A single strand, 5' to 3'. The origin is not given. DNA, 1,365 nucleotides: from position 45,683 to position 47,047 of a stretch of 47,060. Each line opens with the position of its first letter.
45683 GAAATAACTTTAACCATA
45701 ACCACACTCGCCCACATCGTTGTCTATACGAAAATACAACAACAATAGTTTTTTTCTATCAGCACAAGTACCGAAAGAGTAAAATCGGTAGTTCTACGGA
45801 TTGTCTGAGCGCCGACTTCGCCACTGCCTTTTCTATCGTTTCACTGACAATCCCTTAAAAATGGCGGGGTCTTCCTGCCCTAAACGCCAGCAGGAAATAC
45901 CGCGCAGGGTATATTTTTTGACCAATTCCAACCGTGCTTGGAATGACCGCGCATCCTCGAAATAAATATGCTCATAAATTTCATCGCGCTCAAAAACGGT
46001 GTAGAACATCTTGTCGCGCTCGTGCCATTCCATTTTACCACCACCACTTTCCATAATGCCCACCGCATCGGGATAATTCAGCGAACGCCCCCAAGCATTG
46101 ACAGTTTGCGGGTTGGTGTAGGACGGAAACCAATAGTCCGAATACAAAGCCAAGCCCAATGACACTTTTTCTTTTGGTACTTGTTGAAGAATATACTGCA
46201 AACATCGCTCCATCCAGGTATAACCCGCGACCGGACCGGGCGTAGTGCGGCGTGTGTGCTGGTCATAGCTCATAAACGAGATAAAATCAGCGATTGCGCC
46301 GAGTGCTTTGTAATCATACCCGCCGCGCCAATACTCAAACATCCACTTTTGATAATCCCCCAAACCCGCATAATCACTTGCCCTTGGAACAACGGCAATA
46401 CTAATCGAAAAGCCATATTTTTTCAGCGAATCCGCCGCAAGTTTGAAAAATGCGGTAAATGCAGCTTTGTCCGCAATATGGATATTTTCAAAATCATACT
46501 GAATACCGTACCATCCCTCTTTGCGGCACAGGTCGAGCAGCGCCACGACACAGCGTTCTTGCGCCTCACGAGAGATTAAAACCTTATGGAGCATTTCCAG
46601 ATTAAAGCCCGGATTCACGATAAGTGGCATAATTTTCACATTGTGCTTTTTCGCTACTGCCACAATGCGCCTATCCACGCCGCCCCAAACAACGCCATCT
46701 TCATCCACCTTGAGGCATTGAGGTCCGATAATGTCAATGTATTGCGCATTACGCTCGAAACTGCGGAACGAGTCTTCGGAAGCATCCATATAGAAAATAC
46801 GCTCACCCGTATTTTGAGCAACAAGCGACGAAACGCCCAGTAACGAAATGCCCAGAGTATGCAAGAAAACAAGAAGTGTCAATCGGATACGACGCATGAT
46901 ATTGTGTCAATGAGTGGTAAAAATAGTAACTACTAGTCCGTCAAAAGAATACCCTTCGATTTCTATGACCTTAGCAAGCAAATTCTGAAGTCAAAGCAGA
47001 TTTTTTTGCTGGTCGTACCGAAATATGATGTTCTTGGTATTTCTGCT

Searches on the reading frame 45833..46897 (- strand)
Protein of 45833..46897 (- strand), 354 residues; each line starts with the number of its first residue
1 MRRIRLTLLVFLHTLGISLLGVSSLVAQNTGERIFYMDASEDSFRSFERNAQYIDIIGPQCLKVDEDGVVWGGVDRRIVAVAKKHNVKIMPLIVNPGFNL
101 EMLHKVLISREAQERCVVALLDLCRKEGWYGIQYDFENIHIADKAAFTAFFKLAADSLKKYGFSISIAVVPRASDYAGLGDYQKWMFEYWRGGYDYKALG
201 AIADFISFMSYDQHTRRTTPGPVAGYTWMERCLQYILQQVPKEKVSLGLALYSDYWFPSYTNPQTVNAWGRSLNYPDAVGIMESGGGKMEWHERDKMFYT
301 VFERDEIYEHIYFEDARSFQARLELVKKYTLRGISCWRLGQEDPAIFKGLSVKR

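Call 15: search_protein_families(library=pfam, proteins=[window:45833-46897:-], max_evalue=0.01)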
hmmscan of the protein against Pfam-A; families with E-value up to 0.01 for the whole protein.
window:45833-46897:- (354 aa): 1 family
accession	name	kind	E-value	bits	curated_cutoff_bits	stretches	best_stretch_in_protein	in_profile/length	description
PF00704.34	Glyco_hydro_18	-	5.3e-21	76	29.6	1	82-341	60-316/317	Glycosyl hydrolases family 18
